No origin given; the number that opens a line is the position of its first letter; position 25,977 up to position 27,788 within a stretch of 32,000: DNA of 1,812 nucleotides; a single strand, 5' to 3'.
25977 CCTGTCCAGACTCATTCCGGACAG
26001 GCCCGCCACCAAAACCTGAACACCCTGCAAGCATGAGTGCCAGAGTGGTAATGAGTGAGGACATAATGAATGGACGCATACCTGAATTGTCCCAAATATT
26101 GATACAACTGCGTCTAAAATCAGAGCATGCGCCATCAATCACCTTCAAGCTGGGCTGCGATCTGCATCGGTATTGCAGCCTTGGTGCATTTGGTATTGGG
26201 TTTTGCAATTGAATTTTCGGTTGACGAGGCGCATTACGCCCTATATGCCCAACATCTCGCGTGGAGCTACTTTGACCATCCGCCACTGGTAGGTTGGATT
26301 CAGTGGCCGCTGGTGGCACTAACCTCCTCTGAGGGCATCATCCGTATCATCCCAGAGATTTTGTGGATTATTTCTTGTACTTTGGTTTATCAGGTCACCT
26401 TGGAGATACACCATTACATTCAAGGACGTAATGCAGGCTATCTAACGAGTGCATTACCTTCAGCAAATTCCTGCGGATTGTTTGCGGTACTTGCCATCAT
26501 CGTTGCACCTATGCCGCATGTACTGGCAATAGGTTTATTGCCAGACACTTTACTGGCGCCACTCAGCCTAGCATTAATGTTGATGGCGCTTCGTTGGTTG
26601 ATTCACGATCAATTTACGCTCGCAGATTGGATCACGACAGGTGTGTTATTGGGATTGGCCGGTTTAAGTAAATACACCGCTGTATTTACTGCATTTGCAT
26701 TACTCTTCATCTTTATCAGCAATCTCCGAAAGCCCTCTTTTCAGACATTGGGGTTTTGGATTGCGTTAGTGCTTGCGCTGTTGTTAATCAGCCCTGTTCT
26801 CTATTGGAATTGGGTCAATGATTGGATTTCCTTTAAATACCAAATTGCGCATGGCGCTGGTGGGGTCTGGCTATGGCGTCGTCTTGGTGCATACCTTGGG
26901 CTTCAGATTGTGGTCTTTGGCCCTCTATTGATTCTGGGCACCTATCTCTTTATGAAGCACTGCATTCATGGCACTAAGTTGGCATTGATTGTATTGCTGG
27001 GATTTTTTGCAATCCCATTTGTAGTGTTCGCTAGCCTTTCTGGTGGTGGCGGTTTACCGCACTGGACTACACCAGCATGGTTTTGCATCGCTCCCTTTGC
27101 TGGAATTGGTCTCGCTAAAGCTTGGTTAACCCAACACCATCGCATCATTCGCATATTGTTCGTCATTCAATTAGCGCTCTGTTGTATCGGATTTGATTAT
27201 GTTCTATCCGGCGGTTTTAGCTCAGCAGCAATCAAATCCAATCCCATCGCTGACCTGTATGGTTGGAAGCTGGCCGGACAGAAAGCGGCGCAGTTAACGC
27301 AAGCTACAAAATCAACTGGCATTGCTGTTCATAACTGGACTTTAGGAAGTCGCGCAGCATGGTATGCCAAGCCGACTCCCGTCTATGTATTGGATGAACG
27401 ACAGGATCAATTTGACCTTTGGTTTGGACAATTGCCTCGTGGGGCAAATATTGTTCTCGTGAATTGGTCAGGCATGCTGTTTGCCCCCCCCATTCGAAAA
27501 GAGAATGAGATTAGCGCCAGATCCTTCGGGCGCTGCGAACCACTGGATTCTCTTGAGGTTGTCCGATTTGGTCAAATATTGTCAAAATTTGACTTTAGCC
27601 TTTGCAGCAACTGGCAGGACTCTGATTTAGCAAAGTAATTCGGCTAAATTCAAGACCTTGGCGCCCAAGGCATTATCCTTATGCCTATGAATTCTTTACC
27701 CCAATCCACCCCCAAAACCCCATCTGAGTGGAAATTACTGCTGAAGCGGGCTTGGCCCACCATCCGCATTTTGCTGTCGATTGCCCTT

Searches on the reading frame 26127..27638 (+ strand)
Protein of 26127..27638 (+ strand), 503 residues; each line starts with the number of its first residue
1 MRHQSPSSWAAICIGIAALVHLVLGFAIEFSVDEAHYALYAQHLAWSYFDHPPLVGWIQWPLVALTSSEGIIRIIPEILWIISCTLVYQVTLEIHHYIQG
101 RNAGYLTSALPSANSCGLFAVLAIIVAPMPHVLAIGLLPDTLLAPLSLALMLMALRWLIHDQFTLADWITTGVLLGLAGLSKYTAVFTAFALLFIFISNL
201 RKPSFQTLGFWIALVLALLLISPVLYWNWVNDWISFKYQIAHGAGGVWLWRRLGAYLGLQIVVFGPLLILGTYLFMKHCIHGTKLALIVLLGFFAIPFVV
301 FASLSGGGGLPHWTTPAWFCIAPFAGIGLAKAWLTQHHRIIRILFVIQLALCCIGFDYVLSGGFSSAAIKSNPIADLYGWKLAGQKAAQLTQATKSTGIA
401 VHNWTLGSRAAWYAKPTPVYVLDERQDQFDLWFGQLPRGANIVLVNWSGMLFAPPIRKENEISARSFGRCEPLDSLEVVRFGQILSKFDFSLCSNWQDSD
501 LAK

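Call 29: find_related_loci(query=window:26127-27638:+, collection=metagenome_contigs, flank=10000)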
Query window:26127-27638:+ (503 aa) in metagenome_contigs; peptide patterns used: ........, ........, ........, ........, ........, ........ (x = any residue, [..] = any of these).
353 stretches matched a pattern; 326 encode a relative of the query (tblastn E <= 1e-3); the best 80 are kept; 80 distinct loci.
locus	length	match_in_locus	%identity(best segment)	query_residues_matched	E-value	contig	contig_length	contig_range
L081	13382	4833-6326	81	1-503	0e+0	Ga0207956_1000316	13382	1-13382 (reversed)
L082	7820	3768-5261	77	1-503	0e+0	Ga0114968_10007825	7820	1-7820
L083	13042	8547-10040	77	1-503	0e+0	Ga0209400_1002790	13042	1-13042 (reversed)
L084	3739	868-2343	77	1-497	0e+0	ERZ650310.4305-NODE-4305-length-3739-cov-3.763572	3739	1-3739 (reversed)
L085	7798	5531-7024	78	1-503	0e+0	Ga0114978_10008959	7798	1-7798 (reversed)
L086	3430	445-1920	77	1-497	0e+0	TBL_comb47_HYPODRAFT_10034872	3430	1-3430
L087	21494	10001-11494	77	1-503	0e+0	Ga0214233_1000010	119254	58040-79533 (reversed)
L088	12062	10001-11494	75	1-503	0e+0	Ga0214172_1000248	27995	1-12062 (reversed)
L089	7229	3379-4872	75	1-503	0e+0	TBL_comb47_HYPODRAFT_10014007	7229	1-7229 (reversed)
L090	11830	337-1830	75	1-503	0e+0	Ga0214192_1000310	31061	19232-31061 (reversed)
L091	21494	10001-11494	76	1-503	0e+0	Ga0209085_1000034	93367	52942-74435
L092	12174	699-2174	79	1-497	0e+0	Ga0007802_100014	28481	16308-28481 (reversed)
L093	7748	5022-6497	79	1-497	0e+0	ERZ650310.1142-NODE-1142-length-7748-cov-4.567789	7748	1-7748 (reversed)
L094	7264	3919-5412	77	1-503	0e+0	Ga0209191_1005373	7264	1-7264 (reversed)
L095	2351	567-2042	78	1-497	0e+0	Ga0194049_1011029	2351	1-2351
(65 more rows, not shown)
